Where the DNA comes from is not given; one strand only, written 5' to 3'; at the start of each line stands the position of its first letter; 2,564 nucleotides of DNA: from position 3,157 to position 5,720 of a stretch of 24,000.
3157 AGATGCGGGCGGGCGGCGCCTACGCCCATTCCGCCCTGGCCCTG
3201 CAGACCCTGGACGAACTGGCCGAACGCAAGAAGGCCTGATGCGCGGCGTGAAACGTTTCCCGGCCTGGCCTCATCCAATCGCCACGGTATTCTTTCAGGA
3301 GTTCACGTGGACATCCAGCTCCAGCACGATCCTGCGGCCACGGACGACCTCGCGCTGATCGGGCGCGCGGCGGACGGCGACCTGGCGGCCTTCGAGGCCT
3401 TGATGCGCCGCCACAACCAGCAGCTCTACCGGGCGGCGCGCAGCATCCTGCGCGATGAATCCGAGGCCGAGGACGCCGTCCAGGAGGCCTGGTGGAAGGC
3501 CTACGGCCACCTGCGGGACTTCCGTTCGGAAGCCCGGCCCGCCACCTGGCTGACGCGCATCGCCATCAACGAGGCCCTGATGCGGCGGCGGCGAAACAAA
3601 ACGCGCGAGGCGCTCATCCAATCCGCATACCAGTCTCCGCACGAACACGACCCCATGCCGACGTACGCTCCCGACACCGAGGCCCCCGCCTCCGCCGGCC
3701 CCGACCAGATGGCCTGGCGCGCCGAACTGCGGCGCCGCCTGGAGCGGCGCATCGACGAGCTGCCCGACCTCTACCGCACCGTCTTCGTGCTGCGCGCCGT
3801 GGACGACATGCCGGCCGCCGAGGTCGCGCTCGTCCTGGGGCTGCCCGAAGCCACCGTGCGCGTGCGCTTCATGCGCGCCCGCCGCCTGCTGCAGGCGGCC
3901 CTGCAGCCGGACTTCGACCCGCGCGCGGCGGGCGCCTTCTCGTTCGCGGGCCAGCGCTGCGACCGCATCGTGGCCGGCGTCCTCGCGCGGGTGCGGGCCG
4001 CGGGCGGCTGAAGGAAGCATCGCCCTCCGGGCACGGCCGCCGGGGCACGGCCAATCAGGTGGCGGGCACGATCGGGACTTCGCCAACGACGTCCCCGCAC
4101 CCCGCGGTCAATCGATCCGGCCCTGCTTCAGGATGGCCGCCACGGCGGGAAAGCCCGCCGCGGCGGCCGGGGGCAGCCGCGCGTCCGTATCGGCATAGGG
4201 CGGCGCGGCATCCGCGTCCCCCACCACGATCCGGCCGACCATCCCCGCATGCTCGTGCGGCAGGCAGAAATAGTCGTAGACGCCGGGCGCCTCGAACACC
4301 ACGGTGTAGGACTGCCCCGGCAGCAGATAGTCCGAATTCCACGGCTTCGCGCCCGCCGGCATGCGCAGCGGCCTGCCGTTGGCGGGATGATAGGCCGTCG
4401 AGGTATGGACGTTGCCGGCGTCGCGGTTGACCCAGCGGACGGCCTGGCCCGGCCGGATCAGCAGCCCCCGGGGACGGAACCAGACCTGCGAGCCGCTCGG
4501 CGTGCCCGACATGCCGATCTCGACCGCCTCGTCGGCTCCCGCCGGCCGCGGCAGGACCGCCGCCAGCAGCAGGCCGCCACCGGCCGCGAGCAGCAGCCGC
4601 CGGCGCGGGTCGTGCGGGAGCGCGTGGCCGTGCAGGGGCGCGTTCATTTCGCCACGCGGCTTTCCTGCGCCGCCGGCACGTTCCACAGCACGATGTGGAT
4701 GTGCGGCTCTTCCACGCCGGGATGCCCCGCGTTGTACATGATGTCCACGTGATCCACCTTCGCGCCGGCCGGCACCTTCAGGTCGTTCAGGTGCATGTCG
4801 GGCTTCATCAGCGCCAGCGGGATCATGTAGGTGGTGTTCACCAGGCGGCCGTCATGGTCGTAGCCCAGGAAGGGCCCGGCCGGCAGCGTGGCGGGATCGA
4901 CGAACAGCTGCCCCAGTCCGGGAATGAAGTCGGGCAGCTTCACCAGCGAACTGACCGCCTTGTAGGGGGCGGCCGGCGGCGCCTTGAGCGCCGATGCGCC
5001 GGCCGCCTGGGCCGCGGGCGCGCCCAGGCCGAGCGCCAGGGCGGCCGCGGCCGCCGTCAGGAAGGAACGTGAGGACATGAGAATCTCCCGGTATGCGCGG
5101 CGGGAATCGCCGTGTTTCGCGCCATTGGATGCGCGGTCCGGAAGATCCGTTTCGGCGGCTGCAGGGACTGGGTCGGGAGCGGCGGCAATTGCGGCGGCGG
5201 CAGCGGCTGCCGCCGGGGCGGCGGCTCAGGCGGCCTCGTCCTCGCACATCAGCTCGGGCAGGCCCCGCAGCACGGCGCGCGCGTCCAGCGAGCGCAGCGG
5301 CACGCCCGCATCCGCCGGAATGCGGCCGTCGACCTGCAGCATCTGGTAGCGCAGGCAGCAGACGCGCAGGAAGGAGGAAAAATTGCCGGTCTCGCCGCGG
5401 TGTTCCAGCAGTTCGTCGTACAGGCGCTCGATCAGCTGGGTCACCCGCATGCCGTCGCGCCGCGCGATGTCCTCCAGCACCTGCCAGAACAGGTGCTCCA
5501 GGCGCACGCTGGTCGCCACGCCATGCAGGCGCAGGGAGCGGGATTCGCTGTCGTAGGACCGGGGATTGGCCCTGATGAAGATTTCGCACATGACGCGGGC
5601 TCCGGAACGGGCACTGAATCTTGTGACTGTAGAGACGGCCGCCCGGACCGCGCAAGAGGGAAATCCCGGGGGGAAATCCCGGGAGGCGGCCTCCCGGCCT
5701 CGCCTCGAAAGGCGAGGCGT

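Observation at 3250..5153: Three base-perfect copies of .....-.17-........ link an orphan ECF sigma factor to itself and to a secreted-protein/cupredoxin operon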

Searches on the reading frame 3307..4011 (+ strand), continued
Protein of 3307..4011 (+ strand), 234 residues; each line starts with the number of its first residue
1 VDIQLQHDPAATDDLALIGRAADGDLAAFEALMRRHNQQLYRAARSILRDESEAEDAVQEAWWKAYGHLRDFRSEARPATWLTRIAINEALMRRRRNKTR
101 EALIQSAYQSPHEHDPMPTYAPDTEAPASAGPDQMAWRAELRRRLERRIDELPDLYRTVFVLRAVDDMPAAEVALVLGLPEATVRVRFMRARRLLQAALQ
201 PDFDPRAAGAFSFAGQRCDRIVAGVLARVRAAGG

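Call 62: predict_structure(alignment_id=A2)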
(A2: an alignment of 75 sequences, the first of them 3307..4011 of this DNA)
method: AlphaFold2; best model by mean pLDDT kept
length: 234 residues; sequences in the alignment: 75
mean_pLDDT: 79.9   pTM: 0.53
mean pLDDT of the five models: 79.9, 77.9, 77.4, 76.5, 73.1
residues with pLDDT >= 90: 111; 70-90: 66; 50-70: 20; < 50: 37
segments of 3 or more residues with pLDDT < 50: 1-7, 109-129, 204-212
pLDDT, mean of each block of 10 residues (from residue 1): 45 88 94 91 86 92 95 86 95 91 65 39 42 71 87 93 90 95 96 87 49 69 93 77
secondary structure, 60 per line:
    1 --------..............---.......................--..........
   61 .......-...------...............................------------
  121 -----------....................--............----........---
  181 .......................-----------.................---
elements in order: H9-22 H26-48 H51-67 H78-108 H132-151 H154-165 H170-177 H181-203 H215-231

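Call 65: fold_search(model_id=the predicted structure, library=pdb)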
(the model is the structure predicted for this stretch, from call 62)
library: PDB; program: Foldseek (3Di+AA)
matches with E <= 10: 274; with E <= 0.001: 25
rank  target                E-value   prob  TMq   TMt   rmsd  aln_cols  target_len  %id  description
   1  8z6g_B                1.7e-07  1.00  0.32  0.44  13.5       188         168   30  the AlgU-MucAcyto complex structure in Pseudomonas aeruginosa (released 2024-05-08)
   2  1or7_A                4.3e-07  1.00  0.39  0.50  12.3       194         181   29  Crystal Structure of Escherichia coli sigmaE with the Cytoplasmic Domain of its Anti-sigma RseA (released 2003-04-15)
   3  6jbq_F                7.0e-07  1.00  0.31  0.38  21.0       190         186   28  CryoEM structure of Escherichia coli sigmaE transcription initiation complex containing 5nt of RNA (released 2019-05-29)
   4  8z6g_D                7.3e-07  1.00  0.32  0.43  14.1       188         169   31  the AlgU-MucAcyto complex structure in Pseudomonas aeruginosa (released 2024-05-08)
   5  1or7_B                8.9e-07  1.00  0.34  0.48  12.8       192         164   27  Crystal Structure of Escherichia coli sigmaE with the Cytoplasmic Domain of its Anti-sigma RseA (released 2003-04-15)
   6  5wur_A                1.2e-06  1.00  0.36  0.54  16.0       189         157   27  Crystal structure of SigW in complex with its anti-sigma RsiW, an oxdized form (released 2017-03-29)
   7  5wuq_B                2.3e-06  1.00  0.36  0.53  16.1       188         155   27  Crystal structure of SigW in complex with its anti-sigma RsiW, a zinc binding form (released 2017-03-29)
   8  5wuq_A                2.4e-06  1.00  0.37  0.53  16.0       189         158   27  Crystal structure of SigW in complex with its anti-sigma RsiW, a zinc binding form (released 2017-03-29)
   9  6in7_B                3.9e-06  1.00  0.31  0.42  14.0       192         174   30  Crystal structure of AlgU in complex with MucA(cyto) (released 2019-07-24)
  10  9m9e_F                6.0e-06  1.00  0.26  0.34  16.2       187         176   24  Structural Basis of Pausing During Transcription Initiation in Mycobacterium tuberculosis (released 2026-01-14)
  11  6jcx_F                6.6e-06  1.00  0.30  0.36  21.5       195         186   25  Mycobacterium tuberculosis transcription initiation complex with ECF sigma factor sigma H and 6nt RNA (released 2019-05-29)
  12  6jcy_F                8.4e-06  1.00  0.27  0.37  19.0       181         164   25  Mycobacterium tuberculosis RNA polymerase transcription initiation open complex with a chimeric ECF sigma factor sigH/ (released 2019-05-29)
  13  5zx2_F                8.8e-06  1.00  0.27  0.35  19.5       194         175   25  Mycobacterium tuberculosis RNA polymerase transcription initiation complex with ECF sigma factor sigma H and 7nt RNA (released 2019-03-20)
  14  6dv9_F                9.7e-06  1.00  0.28  0.37  20.0       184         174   28  Crystal structure of Mycobacterium tuberculosis transcription initiation complex(ECF sigma factor L) containing 5nt RN (released 2019-02-20)
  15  6kop_F                1.0e-05  1.00  0.26  0.37  19.3       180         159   24  Mycobacterium tuberculosis initial transcription complex comprising sigma H and 5'-OH RNA of 9 nt (released 2020-03-11)
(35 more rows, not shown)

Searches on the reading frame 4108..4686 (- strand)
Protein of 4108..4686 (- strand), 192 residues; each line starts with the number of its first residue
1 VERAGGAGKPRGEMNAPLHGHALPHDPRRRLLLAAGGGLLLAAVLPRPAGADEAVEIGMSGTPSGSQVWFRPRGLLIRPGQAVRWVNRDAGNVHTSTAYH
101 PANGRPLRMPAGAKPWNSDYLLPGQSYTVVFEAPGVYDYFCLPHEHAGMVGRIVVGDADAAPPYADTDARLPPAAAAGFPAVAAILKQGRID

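Call 4: search_protein_families(library=pfam, proteins=[window:4108-4686:-], max_evalue=0.01)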
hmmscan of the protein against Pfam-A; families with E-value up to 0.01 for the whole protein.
window:4108-4686:- (192 aa): 1 family
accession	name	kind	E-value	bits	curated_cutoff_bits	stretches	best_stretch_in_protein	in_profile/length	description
PF00127.26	Copper-bind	-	5.9e-12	46.3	21.2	1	66-155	11-98/99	Copper binding proteins, plastocyanin/azurin family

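Call 5: search_protein_families(library=ncbifam, proteins=[window:4108-4686:-], max_evalue=0.01)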
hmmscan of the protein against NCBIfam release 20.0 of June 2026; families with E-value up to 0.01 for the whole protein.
window:4108-4686:- (192 aa): 4 families
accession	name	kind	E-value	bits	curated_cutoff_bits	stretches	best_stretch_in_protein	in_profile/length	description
TIGR02656.1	cyanin_plasto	equivalog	6.2e-14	52.2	87.85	1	64-155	9-98/99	plastocyanin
TIGR02375.1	pseudoazurin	equivalog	4.8e-10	39.2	109.85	1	67-160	9-91/116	pseudoazurin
TIGR02657.1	amicyanin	equivalog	2.7e-08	34.1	110.2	1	74-155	12-82/83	amicyanin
TIGR03102.1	halo_cynanin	subfamily_domain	5.4e-08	32.9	93.8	1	55-155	26-114/115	halocyanin domain-containing protein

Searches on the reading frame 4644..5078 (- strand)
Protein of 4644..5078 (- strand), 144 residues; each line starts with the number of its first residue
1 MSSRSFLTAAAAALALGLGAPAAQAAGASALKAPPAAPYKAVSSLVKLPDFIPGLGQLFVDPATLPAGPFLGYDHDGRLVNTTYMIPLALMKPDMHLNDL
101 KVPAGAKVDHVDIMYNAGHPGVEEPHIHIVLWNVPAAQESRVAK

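Call 4: search_protein_families(library=pfam, proteins=[window:4644-5078:-], max_evalue=0.01)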
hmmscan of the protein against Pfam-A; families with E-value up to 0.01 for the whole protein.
window:4644-5078:- (144 aa): 1 family
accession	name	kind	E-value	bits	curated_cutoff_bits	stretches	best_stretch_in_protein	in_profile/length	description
PF18197.6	TTHB210-like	-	3.3e-09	37.7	26.6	1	74-115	1-50/50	Hypothetical protein TTHB210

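Call 5: search_protein_families(library=ncbifam, proteins=[window:4644-5078:-], max_evalue=0.01)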
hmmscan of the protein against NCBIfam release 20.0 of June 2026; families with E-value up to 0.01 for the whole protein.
window:4644-5078:- (144 aa): 0 families

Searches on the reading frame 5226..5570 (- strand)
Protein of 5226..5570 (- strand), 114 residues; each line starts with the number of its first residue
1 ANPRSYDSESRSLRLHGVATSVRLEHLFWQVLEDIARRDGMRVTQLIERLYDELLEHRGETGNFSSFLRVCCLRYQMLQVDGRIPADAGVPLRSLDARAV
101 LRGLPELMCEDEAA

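Call 4: search_protein_families(library=pfam, proteins=[window:5226-5570:-], max_evalue=0.01)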
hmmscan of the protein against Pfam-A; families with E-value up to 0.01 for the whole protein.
window:5226-5570:- (114 aa): 1 family
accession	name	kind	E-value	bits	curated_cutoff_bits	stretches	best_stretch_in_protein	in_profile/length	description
PF13467.12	RHH_4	-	1.2e-26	92.9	25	1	9-75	2-66/67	Ribbon-helix-helix domain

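Call 5: search_protein_families(library=ncbifam, proteins=[window:5226-5570:-], max_evalue=0.01)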
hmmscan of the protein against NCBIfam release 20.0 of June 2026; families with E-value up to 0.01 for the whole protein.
window:5226-5570:- (114 aa): 0 families
